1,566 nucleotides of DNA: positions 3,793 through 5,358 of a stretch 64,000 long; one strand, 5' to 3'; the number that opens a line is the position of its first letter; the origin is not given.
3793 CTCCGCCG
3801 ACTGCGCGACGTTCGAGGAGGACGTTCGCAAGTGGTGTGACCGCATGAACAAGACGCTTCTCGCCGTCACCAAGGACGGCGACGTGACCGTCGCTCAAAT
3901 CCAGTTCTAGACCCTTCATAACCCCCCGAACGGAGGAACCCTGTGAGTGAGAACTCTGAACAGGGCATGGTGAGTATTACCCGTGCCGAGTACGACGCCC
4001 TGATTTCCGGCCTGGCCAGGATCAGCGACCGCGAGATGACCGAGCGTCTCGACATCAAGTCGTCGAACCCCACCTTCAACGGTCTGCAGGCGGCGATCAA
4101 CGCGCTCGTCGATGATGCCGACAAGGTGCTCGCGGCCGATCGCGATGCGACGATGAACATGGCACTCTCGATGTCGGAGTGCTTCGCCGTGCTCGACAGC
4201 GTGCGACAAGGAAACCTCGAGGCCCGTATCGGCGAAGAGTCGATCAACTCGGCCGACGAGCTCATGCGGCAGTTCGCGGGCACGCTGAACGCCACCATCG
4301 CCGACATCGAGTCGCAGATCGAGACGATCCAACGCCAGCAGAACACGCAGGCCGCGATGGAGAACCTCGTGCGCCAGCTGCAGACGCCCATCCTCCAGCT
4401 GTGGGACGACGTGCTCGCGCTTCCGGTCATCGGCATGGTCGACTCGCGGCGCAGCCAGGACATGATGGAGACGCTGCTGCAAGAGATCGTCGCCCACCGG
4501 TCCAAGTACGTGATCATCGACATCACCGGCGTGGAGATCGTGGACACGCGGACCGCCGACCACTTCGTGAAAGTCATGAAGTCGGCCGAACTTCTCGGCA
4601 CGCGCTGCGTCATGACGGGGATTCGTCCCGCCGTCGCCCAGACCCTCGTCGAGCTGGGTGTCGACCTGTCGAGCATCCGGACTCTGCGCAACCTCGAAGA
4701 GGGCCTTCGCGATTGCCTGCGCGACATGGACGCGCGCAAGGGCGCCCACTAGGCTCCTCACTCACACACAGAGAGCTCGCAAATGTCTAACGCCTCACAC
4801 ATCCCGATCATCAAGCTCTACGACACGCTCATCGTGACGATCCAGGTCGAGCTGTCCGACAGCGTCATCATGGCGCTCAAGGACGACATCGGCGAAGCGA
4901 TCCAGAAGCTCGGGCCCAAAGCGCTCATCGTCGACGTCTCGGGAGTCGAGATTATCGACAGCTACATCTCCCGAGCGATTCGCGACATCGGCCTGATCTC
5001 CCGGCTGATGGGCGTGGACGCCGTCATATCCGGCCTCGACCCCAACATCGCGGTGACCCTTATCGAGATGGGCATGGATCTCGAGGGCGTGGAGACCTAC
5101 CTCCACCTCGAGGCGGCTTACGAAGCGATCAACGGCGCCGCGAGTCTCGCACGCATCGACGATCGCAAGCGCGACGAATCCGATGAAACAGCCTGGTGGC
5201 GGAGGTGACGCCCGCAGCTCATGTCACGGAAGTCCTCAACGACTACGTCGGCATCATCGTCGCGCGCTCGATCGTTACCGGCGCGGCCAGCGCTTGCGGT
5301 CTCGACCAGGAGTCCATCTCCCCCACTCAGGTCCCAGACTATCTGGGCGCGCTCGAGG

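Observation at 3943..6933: Complete stressosome-type module (RsbR-RsbS-RsbT-RsbX plus a second kinase) nested inside a [NiFe]-hydrogenase/HdrA/TusA operon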

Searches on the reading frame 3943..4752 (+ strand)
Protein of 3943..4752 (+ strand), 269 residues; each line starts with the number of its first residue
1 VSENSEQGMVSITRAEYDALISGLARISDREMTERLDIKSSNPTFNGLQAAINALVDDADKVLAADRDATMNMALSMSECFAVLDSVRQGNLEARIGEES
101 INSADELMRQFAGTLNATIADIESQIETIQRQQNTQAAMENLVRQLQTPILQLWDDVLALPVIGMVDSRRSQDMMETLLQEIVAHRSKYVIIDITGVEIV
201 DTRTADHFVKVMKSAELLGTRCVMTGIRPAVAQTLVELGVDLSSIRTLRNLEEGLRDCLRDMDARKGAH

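Call 3: search_protein_families(library=pfam, proteins=[window:3943-4752:+], max_evalue=0.01)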
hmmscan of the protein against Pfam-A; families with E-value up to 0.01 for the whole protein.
window:3943-4752:+ (269 aa): 3 families
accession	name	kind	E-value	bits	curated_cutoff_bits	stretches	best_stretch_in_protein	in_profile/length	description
PF01740.26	STAS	-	1.9e-14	53.8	22.6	1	155-247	8-99/106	STAS domain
PF13466.11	STAS_2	-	5e-05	23.8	29.2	1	164-241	5-80/80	STAS domain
PF16752.10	TBCC_N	-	0.0061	17.3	27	0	86-188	8-110/115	Tubulin-specific chaperone C N-terminal domain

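Call 6: search_protein_families(library=ncbifam, proteins=[window:3943-4752:+], max_evalue=0.001)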
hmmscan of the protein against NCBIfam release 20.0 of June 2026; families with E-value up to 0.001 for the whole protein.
window:3943-4752:+ (269 aa): 1 family
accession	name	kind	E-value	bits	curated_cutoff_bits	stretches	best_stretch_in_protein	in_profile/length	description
NF052652.1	YtvA_fam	equivalog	1.4e-23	83.8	250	1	125-253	113-241/243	YtvA family blue-light photoreceptor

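Call 46: search_solved_structures(query=window:3943-4752:+, max_evalue=0.001, show_alignments=1)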
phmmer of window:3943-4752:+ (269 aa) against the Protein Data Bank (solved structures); distinct sequences matched with E-value up to 0.001: 19.
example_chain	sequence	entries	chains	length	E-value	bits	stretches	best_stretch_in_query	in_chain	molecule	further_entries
7o0i_B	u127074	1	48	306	8.1e-32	114.1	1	125-259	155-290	Anti-anti-sigma factor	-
9o3o_A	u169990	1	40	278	6.8e-26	94.7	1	17-259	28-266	STAS domain-containing protein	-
9o4r_A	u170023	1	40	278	7.1e-26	94.6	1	17-259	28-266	RsbR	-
9o5l_A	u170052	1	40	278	9.8e-26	94.2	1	17-259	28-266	STAS domain-containing protein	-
7b0u_A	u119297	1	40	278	1.2e-25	93.9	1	105-259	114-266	RsbR protein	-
6qcm_CD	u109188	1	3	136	2.8e-25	92.7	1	136-259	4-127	RsbR protein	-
9o3z_A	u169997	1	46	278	3.4e-25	92.4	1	17-259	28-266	RsbR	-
9o4h_A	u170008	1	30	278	4.9e-25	91.9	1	17-259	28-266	RsbR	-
6qcm_CB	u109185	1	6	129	6.8e-25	91.4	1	143-259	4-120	RsbR protein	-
6qcm_AB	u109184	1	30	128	8.9e-25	91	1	143-259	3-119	RsbR protein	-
6qcm_AD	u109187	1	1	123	8e-18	68.3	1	136-234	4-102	RsbR protein,RsbR protein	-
6jhk_A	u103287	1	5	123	2.3e-16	63.5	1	144-262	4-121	RsbS negative regulator of sigma-B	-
2vy9_A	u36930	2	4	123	5.6e-15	59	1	149-260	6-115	ANTI-SIGMA-FACTOR ANTAGONIST | ANTI-SIGMA-FACTOR ANTAGONIST (STAS) DOMAIN PROTEIN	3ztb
2mwg_A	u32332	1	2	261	8.2e-15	58.4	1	142-255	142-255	Blue-light photoreceptor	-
6qcm_A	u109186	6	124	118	1.1e-14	58.1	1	148-259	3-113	RsbS protein | RsbT antagonist protein RsbS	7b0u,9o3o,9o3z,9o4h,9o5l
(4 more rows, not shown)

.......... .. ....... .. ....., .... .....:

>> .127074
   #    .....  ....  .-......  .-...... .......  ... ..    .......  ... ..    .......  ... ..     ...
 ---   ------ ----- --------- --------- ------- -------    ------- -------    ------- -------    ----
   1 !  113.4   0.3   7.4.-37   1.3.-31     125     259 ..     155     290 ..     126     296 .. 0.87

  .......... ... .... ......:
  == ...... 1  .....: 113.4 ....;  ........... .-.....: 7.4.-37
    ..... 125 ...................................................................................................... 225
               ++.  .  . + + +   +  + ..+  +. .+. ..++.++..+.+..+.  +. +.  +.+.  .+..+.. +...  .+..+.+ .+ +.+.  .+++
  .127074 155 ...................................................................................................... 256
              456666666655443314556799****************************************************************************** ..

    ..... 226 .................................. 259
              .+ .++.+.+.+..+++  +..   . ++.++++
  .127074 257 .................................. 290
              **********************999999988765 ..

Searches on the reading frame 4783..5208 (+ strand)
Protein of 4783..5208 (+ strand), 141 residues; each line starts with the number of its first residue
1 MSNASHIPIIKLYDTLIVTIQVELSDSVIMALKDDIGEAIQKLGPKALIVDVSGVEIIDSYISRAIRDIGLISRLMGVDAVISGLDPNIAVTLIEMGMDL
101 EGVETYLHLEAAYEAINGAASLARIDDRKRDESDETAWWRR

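Call 3: search_protein_families(library=pfam, proteins=[window:4783-5208:+], max_evalue=0.01)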
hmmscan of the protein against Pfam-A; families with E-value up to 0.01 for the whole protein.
window:4783-5208:+ (141 aa): 1 family
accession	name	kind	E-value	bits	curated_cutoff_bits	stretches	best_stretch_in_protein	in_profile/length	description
PF01740.26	STAS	-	3.4e-09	36.9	22.6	1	12-112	7-106/106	STAS domain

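Call 6: search_protein_families(library=ncbifam, proteins=[window:4783-5208:+], max_evalue=0.001)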
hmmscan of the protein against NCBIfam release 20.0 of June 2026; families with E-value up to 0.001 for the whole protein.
window:4783-5208:+ (141 aa): 1 family
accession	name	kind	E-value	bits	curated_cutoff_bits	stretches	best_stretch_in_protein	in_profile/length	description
NF052652.1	YtvA_fam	equivalog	1.7e-11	44.2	250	1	6-111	135-241/243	YtvA family blue-light photoreceptor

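Call 9: find_encoding_contigs(protein=window:4783-5208:+, flank=10000, max_places=6)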
Protein window:4783-5208:+ (141 aa): 1 contig read that carries it; 1 place shown.
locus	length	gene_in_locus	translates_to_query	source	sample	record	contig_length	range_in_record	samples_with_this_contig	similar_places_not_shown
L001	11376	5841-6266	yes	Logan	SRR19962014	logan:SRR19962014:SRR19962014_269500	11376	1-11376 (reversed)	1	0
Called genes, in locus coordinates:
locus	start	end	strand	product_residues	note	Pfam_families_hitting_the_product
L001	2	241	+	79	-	?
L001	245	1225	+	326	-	PF01058:Oxidored_q6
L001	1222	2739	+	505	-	PF27537:HoxH, PF00374:NiFeSe_Hases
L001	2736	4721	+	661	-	PF00890:FAD_binding_2 (weak), PF01266:DAO (weak), PF01494:FAD_binding_3 (weak), PF13450:NAD_binding_8, PF12838:Fer4_7, PF13187:Fer4_9, PF13237:Fer4_10, PF14697:Fer4_21, +7 more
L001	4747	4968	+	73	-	PF01206:TusA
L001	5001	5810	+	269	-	PF01740:STAS, PF13466:STAS_2 (weak)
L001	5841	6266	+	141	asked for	PF01740:STAS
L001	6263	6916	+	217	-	PF13581:HATPase_c_2 (weak), PF02518:HATPase_c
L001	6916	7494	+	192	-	PF07228:SpoIIE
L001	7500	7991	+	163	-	PF13581:HATPase_c_2, PF02518:HATPase_c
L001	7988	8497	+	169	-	PF01750:HycI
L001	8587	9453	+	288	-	PF00753:Lactamase_B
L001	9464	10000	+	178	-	-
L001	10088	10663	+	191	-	PF00210:Ferritin, PF02915:Rubrerythrin, PF21349:RUBY_RBDX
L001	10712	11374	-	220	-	?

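Call 45: search_solved_structures(query=window:4783-5208:+, max_evalue=0.001, show_alignments=2)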
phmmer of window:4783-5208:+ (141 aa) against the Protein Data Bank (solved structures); distinct sequences matched with E-value up to 0.001: 16.
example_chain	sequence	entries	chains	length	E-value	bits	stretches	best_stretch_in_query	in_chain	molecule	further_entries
6jhk_A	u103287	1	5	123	1.5e-24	90.1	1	6-116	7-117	RsbS negative regulator of sigma-B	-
2vy9_A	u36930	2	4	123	1.2e-21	80.7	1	4-125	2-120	ANTI-SIGMA-FACTOR ANTAGONIST | ANTI-SIGMA-FACTOR ANTAGONIST (STAS) DOMAIN PROTEIN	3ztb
3zxn_A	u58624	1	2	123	4.5e-21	78.8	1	4-125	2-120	ANTI-SIGMA-FACTOR ANTAGONIST (STAS) DOMAIN PROTEIN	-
6qcm_A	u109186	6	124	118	8.4e-20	74.7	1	7-116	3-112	RsbS protein | RsbT antagonist protein RsbS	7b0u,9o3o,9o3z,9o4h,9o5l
9o4r_a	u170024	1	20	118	2.3e-19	73.3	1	7-116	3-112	RsbT antagonist protein RsbS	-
7o0i_a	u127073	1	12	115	5.8e-11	46.2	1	5-110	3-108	RsbS, negative regulator of sigma-B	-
7o0i_B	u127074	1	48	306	7.9e-09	39.2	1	36-114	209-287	Anti-anti-sigma factor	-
6qcm_AB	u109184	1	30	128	9.7e-07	32.5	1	16-106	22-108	RsbR protein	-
6qcm_CB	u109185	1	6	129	9.9e-07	32.5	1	16-106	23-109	RsbR protein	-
6qcm_CD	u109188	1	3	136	1.1e-06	32.3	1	16-106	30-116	RsbR protein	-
9o4r_A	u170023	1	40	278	2.2e-06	31.3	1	17-106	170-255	RsbR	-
9o3z_A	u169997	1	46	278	2.3e-06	31.3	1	17-106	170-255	RsbR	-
9o3o_A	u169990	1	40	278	2.3e-06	31.3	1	17-106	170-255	STAS domain-containing protein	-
9o5l_A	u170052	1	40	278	2.7e-06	31.1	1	38-106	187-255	STAS domain-containing protein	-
7b0u_A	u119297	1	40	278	2.8e-06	31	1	17-106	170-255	RsbR protein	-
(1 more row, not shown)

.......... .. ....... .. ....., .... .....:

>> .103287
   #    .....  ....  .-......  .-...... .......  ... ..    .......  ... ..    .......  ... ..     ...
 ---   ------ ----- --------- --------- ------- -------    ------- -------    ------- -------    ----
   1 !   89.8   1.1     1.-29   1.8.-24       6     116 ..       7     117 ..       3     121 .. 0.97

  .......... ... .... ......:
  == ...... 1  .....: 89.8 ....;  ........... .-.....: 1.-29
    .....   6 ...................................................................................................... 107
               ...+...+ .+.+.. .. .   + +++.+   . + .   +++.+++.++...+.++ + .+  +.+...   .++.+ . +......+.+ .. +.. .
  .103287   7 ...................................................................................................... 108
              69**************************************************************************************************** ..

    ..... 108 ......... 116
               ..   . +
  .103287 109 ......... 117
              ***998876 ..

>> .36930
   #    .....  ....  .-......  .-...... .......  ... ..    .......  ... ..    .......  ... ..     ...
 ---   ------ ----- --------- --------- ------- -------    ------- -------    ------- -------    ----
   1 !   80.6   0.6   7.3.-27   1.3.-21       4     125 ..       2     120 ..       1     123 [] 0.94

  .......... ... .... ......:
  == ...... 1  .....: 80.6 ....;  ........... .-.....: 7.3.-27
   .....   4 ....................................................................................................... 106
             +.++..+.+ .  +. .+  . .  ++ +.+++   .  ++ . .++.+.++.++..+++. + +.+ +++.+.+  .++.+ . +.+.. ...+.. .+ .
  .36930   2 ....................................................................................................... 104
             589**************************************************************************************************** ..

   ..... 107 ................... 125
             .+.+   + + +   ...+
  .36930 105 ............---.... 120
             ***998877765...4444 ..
